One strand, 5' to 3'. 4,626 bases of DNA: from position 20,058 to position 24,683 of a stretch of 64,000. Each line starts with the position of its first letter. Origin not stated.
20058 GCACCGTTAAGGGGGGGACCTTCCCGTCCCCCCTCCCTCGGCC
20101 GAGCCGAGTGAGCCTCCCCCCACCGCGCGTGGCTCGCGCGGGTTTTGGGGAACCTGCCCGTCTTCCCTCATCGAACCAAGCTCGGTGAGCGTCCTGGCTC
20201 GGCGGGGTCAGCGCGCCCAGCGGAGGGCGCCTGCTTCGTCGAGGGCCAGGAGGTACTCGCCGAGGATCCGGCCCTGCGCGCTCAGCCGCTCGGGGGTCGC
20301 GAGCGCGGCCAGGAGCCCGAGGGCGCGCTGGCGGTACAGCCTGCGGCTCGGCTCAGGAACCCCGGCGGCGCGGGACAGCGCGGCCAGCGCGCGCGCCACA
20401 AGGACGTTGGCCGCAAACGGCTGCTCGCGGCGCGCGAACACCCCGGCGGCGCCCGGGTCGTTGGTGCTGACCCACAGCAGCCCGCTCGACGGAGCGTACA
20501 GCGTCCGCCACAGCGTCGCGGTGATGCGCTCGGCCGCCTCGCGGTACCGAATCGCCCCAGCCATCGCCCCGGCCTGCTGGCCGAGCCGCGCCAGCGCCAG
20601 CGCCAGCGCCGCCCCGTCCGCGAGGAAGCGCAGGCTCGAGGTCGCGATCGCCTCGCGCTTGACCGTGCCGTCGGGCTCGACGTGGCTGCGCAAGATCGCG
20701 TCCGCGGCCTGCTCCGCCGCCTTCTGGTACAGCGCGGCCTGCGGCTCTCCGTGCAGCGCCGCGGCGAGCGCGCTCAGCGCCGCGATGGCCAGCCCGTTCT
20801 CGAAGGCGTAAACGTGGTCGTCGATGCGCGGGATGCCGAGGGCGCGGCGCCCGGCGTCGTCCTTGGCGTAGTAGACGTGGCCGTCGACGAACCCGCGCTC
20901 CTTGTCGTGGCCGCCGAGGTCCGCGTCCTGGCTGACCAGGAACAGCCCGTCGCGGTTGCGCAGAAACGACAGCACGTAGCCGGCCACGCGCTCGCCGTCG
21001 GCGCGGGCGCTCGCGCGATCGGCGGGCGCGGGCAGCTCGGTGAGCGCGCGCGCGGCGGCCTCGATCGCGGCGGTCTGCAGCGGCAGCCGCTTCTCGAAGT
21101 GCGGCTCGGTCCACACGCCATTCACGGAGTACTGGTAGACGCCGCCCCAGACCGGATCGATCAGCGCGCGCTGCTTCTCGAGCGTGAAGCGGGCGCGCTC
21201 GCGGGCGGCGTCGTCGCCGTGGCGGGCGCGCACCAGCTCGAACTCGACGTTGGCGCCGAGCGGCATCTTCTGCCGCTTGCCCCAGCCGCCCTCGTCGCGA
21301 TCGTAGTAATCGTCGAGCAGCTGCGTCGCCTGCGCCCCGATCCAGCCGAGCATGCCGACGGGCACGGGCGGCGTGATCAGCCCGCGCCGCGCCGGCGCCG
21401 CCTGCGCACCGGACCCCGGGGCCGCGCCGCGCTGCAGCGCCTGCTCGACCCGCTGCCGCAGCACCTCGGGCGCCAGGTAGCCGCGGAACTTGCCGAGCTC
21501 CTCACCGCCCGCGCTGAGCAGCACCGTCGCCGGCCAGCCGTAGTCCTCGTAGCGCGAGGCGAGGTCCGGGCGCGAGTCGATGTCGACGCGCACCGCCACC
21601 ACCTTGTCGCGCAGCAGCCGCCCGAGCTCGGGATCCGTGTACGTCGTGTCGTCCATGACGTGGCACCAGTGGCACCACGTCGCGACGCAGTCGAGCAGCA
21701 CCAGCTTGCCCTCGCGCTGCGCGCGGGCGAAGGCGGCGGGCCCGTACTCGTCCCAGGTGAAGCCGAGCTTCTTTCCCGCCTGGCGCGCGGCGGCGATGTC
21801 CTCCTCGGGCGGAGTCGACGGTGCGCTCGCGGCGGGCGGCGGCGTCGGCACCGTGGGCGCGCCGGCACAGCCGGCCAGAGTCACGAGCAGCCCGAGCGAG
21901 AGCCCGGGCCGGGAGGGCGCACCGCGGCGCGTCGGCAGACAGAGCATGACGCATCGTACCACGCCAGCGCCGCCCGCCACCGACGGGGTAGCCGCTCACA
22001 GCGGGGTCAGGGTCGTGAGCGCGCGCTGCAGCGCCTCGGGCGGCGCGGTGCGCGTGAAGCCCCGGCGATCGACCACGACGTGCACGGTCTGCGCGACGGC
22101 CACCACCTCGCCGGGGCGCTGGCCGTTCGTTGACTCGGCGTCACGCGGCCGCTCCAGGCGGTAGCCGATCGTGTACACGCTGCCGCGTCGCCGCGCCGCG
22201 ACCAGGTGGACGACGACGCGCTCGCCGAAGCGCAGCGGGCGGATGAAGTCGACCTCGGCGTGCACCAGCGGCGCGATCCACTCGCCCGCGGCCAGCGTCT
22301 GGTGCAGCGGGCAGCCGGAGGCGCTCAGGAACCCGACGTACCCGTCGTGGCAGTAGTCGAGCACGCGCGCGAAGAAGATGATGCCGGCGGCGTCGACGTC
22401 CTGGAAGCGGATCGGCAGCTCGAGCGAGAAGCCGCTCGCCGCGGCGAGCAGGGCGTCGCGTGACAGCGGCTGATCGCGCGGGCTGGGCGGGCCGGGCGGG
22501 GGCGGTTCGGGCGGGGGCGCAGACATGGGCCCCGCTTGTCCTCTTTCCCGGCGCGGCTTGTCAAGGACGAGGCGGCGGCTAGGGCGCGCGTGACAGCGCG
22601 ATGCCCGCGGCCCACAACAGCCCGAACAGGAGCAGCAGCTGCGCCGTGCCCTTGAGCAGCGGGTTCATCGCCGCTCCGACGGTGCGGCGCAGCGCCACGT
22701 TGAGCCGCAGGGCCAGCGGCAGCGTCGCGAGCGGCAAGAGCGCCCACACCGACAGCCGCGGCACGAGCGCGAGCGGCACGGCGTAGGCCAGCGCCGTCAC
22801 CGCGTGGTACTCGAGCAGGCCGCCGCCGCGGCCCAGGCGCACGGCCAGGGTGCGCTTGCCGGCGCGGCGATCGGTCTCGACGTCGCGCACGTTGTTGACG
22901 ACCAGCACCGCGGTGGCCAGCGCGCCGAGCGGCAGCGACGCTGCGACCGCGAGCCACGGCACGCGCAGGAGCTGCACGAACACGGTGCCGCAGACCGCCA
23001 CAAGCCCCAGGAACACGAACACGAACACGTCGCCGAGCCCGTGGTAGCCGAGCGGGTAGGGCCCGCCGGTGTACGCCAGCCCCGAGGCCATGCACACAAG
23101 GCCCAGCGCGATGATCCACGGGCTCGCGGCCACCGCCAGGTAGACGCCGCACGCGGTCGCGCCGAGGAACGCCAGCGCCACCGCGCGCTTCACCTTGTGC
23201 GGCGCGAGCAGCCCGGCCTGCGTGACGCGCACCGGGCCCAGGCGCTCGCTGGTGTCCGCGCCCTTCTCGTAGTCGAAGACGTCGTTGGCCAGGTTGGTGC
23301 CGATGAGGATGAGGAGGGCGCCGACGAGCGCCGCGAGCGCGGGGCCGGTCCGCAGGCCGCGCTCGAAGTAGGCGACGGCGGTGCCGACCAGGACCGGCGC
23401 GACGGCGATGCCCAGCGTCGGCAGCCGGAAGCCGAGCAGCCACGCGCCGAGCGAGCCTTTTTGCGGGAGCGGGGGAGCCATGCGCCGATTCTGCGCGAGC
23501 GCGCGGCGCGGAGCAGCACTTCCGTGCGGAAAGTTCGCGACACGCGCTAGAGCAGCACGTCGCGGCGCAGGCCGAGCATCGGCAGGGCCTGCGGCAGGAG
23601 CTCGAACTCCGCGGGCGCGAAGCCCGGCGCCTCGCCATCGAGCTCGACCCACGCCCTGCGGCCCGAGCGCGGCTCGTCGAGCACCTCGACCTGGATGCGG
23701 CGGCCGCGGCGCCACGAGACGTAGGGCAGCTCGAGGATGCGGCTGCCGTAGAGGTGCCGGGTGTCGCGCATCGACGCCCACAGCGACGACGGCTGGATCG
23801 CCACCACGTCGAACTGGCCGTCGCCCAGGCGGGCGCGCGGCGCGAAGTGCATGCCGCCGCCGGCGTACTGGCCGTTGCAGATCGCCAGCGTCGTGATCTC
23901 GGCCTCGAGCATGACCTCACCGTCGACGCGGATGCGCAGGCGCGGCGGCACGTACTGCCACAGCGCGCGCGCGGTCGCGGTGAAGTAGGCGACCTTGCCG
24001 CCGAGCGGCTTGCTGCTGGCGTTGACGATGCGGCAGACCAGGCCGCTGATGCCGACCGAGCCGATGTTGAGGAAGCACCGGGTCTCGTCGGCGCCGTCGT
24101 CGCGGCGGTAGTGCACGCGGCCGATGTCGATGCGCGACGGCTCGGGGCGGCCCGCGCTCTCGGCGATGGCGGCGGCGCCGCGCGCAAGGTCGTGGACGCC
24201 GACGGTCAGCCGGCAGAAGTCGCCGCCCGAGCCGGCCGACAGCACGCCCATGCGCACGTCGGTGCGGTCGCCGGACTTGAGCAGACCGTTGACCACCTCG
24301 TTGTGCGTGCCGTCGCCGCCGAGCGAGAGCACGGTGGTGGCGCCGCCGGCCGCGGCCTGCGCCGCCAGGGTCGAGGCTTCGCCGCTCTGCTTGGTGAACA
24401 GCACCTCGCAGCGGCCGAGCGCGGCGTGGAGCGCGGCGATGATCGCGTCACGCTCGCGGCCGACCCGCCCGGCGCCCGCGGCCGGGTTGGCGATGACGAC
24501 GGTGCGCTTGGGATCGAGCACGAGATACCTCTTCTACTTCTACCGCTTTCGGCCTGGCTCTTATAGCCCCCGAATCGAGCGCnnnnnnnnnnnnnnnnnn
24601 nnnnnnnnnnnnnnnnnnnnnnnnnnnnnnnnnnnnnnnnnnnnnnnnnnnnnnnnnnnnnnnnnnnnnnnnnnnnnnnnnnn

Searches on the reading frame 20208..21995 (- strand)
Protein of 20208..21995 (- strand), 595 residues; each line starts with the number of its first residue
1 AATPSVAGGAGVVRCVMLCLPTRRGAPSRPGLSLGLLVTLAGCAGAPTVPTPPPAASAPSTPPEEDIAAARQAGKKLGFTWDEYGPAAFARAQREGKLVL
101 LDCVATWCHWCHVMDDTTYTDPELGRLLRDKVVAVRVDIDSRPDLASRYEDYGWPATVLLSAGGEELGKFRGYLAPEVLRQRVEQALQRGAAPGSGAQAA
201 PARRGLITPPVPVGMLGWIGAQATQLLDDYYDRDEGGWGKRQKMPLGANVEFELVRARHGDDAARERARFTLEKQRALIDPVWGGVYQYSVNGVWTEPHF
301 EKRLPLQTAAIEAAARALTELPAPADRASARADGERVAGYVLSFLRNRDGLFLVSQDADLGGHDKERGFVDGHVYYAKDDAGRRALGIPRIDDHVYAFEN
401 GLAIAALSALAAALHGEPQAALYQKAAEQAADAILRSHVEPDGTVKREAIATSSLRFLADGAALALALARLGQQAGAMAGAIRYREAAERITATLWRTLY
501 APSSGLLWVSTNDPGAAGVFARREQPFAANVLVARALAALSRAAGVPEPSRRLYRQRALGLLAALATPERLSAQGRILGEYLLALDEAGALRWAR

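Call 37: search_protein_families(library=pfam, proteins=[window:20208-21995:-], max_evalue=0.0001)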
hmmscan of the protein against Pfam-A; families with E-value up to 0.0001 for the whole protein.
window:20208-21995:- (595 aa): 4 families
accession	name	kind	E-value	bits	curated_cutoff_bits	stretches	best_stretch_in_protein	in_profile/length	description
PF03190.21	Thioredox_DsbH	-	2.2e-20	73.7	27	1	80-162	21-111/163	Protein of unknown function, DUF255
PF13899.12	Thioredoxin_7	-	7.5e-13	48.9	27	1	82-161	3-82/83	Thioredoxin-like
PF00085.26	Thioredoxin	-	2.2e-07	31.3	23.5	1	94-183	16-101/103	Thioredoxin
PF13098.12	Thioredoxin_2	-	4.9e-06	27.3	27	1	92-181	1-102/104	Thioredoxin-like domain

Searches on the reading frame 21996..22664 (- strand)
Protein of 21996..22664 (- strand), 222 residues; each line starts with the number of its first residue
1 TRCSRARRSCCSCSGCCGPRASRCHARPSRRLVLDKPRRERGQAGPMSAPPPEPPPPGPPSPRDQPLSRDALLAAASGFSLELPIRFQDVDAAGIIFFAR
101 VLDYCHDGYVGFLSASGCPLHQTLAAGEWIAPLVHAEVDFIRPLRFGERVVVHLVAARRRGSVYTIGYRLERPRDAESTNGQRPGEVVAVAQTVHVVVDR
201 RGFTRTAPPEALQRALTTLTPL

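Call 37: search_protein_families(library=pfam, proteins=[window:21996-22664:-], max_evalue=0.0001)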
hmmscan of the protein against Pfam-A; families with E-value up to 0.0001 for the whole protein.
window:21996-22664:- (222 aa): 2 families
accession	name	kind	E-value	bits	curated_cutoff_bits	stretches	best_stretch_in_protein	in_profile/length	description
PF13279.12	4HBT_2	-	3.5e-13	50.5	25.5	1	86-216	2-122/122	Thioesterase-like superfamily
PF03061.28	4HBT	-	6.2e-05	23.7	20.6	1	94-175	2-75/79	Thioesterase superfamily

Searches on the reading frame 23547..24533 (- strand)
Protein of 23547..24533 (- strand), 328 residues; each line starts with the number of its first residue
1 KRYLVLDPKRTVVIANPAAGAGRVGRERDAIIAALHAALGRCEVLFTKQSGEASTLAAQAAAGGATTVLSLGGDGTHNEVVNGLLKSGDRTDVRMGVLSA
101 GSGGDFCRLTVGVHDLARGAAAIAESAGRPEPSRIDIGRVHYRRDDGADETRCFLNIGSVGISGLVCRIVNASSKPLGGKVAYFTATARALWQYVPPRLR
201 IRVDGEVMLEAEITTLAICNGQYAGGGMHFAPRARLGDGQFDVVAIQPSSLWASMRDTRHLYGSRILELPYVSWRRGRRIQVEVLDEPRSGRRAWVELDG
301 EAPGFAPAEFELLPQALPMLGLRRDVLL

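Call 37: search_protein_families(library=pfam, proteins=[window:23547-24533:-], max_evalue=0.0001)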
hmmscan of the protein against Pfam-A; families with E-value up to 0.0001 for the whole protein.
window:23547-24533:- (328 aa): 2 families
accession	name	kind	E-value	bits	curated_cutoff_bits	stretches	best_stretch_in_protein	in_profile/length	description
PF19279.4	YegS_C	-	7e-28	97.8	27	1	159-320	4-157/158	YegS C-terminal NAD kinase beta sandwich-like domain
PF00781.29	DAGK_cat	-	2.7e-20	72.7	23.6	1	11-139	2-124/125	Diacylglycerol kinase catalytic domain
